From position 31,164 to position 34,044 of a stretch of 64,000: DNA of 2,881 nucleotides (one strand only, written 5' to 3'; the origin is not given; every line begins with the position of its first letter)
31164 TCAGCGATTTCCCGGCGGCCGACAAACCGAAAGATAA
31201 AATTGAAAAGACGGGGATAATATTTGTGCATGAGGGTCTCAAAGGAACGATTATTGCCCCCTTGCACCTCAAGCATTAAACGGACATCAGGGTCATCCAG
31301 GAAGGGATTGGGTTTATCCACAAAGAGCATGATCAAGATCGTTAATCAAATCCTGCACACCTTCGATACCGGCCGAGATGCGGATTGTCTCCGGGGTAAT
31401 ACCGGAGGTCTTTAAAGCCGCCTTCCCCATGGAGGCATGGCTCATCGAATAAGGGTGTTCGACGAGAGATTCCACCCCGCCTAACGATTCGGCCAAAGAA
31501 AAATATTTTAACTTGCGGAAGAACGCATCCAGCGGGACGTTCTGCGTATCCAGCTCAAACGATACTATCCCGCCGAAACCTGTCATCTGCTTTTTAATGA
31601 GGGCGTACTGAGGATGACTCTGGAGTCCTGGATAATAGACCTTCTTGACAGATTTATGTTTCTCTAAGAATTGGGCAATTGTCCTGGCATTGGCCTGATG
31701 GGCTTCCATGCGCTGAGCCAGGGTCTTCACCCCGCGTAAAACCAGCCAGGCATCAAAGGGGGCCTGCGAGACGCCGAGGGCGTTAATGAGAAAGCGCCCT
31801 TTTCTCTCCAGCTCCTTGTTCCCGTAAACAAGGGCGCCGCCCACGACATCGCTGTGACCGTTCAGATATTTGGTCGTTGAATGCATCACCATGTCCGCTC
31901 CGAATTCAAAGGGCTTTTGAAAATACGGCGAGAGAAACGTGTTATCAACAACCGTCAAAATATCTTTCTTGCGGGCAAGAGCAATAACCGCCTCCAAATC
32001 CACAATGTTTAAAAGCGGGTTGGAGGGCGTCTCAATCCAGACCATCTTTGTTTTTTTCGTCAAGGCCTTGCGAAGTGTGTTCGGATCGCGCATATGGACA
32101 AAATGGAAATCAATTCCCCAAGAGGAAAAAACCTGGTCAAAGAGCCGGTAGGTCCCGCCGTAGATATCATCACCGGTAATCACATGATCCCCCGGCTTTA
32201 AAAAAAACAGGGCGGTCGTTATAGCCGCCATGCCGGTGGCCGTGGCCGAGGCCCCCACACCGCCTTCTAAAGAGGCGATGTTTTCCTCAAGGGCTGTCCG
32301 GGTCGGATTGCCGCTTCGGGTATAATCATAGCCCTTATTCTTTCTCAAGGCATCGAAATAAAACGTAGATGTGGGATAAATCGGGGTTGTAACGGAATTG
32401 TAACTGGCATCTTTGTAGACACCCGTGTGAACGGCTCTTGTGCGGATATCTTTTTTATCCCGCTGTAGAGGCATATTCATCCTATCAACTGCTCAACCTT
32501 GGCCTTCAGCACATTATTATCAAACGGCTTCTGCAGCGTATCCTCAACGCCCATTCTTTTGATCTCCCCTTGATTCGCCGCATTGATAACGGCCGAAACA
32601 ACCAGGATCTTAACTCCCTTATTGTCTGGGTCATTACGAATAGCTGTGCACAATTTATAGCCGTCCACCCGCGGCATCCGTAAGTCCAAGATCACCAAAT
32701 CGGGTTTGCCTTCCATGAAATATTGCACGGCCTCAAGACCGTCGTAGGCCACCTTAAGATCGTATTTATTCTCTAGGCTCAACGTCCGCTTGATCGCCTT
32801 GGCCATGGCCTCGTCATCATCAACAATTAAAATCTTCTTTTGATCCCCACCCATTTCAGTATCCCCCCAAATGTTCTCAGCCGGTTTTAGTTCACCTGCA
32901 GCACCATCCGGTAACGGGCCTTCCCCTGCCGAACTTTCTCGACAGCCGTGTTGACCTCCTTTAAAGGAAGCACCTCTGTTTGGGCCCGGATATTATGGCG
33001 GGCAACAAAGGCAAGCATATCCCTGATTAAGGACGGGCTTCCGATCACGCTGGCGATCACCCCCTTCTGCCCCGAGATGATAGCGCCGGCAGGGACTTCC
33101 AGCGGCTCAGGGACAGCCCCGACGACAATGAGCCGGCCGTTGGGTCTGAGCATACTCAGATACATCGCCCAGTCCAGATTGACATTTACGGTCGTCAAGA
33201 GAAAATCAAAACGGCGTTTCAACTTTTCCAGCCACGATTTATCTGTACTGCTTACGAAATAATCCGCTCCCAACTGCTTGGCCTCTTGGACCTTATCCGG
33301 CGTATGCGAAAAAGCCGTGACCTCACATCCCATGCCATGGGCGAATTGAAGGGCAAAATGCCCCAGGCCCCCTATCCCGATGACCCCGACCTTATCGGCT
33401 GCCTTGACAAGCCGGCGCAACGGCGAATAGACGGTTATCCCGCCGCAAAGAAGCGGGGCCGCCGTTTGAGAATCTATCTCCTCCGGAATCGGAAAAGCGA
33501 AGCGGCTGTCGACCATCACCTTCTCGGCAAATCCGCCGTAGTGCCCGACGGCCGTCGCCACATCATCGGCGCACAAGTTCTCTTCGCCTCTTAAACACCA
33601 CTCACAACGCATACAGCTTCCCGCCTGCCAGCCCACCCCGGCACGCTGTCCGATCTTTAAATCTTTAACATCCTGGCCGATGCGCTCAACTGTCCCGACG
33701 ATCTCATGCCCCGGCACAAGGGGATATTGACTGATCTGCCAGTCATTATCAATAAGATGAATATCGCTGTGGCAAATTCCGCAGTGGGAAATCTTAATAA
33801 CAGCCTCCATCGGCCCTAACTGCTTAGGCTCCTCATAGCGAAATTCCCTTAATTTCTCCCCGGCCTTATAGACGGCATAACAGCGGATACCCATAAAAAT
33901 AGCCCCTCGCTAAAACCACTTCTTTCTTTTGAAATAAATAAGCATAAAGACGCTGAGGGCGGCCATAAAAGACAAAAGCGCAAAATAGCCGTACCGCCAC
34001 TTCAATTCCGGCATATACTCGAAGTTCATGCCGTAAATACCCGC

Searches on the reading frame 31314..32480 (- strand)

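Call 7: search_protein_families(library=pfam, proteins=[window:31314-32480:-], max_evalue=0.001)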
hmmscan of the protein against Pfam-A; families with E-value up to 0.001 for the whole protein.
window:31314-32480:- (388 aa): 4 families
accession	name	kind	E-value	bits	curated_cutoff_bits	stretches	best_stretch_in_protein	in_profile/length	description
PF01053.26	Cys_Met_Meta_PP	-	4.8e-149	496.5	27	1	14-386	2-380/381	Cys/Met metabolism PLP-dependent enzyme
PF00155.27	Aminotran_1_2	-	6.1e-09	36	19.7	1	48-183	30-189/361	Aminotransferase class I and II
PF00266.25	Aminotran_5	-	2e-06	27.5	21.5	1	81-208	73-204/371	Aminotransferase class-V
PF06838.17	Met_gamma_lyase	-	8.5e-06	25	24.2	1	46-238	45-256/405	Methionine gamma-lyase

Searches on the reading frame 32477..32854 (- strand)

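Call 7: search_protein_families(library=pfam, proteins=[window:32477-32854:-], max_evalue=0.001)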
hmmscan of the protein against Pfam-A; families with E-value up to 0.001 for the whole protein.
window:32477-32854:- (125 aa): 2 families
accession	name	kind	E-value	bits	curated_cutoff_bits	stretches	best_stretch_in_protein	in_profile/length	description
PF00072.30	Response_reg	-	4.2e-27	94.9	30.2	1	8-120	1-110/111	Response regulator receiver domain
PF23198.2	PDE8A_N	-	9e-06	26.1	29.6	1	15-91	20-97/147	PDE8A-like, N-terminal domain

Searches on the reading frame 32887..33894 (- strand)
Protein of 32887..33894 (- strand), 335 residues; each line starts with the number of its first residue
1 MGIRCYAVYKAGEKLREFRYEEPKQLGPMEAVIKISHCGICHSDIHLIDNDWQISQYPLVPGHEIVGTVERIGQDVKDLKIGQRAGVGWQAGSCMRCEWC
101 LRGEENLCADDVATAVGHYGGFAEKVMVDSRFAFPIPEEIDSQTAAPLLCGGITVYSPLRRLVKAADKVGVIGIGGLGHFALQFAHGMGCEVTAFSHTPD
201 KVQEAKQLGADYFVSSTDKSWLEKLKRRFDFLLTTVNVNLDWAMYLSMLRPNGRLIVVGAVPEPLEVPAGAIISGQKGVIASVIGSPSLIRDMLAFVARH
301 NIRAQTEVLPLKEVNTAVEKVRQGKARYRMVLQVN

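Call 7: search_protein_families(library=pfam, proteins=[window:32887-33894:-], max_evalue=0.001)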
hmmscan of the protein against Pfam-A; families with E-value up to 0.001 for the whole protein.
window:32887-33894:- (335 aa): 5 families
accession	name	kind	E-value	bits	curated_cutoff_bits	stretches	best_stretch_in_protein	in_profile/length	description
PF08240.17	ADH_N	-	1.2e-28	99.8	23.5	1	27-138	1-104/104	Alcohol dehydrogenase GroES-like domain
PF00107.32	ADH_zinc_N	-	2.3e-24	86.3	31.8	1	176-298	1-128/129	Zinc-binding dehydrogenase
PF13602.12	ADH_zinc_N_2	-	2e-08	35.7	27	1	208-331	1-133/134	Zinc-binding dehydrogenase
PF01262.27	AlaDh_PNT_C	-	3.9e-06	26.9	23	1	166-238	28-102/214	Alanine dehydrogenase/PNT, C-terminal domain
PF02826.25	2-Hacid_dh_C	-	6.8e-05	22.8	25.1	1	167-212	37-82/178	D-isomer specific 2-hydroxyacid dehydrogenase, NAD binding domain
